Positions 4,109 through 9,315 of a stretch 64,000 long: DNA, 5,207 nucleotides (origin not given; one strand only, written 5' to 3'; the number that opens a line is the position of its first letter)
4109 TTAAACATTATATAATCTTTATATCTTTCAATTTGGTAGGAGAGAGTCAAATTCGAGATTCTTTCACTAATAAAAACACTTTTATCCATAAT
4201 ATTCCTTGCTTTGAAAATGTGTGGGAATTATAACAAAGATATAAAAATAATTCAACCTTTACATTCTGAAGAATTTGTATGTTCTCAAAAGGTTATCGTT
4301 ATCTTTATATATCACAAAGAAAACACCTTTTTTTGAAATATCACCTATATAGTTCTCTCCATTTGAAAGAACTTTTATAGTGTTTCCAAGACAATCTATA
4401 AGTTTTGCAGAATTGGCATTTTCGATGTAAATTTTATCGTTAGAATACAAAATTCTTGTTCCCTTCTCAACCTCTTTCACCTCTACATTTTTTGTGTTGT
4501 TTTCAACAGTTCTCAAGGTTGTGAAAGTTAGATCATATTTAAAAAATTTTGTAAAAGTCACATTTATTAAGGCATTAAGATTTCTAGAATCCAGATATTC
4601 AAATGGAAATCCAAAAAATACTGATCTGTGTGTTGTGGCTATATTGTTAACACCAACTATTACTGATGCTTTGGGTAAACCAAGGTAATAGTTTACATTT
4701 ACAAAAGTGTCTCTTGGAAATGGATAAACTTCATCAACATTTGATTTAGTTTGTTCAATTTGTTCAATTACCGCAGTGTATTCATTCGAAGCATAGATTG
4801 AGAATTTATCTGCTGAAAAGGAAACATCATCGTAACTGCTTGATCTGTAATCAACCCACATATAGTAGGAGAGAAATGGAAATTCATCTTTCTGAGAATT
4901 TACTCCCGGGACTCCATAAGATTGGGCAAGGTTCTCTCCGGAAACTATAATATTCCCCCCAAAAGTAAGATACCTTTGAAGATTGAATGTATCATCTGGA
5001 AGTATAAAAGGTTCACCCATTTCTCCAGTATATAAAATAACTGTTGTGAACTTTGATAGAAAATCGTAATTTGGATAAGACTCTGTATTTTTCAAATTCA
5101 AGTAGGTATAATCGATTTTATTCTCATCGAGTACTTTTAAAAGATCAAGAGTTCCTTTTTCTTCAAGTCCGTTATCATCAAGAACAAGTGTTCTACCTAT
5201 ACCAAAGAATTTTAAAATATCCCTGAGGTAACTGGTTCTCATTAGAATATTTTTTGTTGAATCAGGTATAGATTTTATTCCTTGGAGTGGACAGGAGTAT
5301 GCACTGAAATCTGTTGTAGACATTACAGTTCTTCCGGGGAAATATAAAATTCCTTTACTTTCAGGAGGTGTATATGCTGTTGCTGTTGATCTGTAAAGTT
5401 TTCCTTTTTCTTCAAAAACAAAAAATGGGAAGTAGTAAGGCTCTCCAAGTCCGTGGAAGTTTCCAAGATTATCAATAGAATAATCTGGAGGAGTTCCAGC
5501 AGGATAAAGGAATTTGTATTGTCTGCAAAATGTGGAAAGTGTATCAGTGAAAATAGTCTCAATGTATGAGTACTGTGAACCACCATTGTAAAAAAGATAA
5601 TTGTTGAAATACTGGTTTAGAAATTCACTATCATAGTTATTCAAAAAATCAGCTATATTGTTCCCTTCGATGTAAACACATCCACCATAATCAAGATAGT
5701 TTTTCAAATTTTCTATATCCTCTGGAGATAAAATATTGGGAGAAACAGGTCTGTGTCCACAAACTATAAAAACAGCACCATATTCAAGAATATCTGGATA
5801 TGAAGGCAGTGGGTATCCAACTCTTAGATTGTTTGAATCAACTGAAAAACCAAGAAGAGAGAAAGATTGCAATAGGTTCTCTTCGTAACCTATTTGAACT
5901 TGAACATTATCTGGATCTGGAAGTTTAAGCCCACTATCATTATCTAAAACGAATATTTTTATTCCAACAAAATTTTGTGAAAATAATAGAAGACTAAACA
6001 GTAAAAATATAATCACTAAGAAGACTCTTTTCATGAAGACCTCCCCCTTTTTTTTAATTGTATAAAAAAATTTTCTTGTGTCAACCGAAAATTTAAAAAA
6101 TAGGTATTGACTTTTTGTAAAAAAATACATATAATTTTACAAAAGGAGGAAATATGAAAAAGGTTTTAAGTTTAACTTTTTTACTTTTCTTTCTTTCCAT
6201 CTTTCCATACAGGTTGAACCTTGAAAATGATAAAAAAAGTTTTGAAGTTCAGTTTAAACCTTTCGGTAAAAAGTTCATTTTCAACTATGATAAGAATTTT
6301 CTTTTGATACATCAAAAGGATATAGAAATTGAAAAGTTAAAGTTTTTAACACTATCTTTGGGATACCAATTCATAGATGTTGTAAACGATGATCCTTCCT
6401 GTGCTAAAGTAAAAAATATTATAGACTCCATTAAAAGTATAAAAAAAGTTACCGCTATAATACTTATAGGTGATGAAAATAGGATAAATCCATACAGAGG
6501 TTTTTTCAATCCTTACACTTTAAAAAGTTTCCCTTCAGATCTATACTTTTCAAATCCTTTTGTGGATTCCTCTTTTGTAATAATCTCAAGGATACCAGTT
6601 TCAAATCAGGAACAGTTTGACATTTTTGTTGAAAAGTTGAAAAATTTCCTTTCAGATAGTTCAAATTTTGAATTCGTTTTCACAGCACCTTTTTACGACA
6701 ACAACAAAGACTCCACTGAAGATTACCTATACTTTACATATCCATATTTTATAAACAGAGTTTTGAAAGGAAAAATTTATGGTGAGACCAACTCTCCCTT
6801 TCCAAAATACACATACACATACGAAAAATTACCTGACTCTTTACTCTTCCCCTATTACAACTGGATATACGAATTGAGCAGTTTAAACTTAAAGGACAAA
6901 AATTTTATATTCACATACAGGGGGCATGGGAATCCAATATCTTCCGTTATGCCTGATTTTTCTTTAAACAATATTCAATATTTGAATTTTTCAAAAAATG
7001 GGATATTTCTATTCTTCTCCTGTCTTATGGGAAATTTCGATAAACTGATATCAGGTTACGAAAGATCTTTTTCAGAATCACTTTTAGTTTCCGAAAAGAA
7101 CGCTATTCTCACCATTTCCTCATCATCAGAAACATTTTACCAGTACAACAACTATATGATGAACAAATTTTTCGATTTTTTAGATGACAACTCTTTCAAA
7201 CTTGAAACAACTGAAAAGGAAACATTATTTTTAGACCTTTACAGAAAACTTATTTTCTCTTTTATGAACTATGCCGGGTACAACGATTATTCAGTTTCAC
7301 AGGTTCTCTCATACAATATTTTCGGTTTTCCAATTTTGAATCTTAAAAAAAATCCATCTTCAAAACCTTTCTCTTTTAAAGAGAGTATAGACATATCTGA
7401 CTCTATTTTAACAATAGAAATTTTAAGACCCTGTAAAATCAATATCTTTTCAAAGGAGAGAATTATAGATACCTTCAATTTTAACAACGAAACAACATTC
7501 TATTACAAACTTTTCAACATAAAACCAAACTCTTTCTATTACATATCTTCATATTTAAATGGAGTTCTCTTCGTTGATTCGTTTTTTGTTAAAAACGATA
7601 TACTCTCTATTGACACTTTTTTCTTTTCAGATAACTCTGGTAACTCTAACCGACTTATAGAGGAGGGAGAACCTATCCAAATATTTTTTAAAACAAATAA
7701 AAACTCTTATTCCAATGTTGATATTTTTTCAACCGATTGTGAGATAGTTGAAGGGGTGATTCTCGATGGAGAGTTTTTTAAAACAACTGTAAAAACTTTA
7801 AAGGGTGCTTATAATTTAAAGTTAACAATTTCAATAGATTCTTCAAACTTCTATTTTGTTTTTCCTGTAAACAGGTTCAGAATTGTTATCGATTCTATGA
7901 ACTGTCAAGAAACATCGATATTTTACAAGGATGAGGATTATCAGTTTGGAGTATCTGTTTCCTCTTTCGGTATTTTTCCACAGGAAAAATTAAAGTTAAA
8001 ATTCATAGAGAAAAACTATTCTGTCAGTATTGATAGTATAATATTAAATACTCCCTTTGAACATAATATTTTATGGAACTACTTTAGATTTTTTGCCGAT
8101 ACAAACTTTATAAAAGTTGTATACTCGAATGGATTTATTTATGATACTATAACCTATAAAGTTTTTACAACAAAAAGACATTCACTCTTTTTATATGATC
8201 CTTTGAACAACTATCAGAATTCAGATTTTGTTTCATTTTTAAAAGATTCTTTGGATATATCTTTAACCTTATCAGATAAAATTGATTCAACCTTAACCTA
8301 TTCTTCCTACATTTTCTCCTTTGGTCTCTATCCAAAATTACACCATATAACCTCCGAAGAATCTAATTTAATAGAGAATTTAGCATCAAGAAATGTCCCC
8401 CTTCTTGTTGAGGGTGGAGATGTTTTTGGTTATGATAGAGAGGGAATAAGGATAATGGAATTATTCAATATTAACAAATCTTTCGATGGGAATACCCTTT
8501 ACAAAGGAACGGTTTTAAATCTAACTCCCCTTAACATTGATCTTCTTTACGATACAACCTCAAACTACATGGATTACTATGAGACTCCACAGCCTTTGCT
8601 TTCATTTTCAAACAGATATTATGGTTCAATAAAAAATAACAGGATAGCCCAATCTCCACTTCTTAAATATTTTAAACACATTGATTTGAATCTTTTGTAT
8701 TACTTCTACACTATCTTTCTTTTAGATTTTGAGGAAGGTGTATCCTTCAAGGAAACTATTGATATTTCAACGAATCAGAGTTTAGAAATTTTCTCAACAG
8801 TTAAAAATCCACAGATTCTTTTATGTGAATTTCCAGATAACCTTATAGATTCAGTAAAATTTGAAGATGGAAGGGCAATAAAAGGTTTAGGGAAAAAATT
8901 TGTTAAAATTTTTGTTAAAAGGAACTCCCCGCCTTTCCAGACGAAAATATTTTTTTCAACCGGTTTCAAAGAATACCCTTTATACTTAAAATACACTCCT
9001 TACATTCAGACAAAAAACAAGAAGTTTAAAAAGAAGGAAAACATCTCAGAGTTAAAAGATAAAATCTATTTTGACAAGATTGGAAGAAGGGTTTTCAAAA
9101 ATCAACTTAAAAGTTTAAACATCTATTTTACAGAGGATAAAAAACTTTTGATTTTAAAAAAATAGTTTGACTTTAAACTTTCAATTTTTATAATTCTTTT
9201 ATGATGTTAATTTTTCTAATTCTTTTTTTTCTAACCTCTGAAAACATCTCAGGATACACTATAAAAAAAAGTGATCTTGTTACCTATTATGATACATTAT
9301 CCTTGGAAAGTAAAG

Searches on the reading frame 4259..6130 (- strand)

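Call 77: search_protein_families(library=pfam, proteins=[window:4259-6130:-], max_evalue=0.001)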
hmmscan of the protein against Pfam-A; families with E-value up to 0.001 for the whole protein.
window:4259-6130:- (623 aa): 1 family
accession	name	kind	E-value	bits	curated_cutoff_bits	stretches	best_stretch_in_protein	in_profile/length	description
PF13709.12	DUF4159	-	0.00083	19.4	25.9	0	111-157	46-88/202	Domain of unknown function (DUF4159)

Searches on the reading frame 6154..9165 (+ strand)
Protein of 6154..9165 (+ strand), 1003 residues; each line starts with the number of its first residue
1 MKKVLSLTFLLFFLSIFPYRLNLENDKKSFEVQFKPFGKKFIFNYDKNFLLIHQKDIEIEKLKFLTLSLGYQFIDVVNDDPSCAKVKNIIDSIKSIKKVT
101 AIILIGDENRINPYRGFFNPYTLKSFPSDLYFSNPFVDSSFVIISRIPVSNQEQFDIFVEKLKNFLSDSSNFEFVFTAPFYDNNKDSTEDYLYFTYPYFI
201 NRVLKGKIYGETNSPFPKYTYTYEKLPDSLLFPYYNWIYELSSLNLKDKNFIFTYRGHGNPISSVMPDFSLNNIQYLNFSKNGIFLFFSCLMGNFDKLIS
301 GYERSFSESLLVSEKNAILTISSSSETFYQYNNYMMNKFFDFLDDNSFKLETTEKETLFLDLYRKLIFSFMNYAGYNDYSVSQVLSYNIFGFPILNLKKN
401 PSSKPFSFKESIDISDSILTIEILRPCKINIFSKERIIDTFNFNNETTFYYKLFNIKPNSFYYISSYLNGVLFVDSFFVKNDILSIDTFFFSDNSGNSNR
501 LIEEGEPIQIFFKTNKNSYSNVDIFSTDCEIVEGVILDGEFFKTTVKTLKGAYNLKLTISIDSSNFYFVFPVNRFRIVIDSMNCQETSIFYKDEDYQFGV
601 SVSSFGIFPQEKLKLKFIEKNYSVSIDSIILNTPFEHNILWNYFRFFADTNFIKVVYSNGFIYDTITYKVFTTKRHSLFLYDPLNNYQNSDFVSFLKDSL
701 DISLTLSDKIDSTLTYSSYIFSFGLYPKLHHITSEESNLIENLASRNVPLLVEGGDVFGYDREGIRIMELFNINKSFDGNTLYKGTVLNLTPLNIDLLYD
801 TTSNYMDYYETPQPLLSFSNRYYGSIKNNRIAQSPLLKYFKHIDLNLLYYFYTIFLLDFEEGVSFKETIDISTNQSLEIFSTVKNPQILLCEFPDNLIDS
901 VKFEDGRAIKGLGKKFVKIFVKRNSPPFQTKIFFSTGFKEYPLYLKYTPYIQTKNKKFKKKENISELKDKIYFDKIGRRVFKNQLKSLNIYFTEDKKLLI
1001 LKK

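Call 77: search_protein_families(library=pfam, proteins=[window:6154-9165:+], max_evalue=0.001)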
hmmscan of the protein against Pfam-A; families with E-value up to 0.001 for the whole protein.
window:6154-9165:+ (1003 aa): 1 family
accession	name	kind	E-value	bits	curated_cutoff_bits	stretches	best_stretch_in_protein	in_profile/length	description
PF01364.23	Peptidase_C25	-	1.8e-17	64.1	23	1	95-348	62-329/374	Peptidase family C25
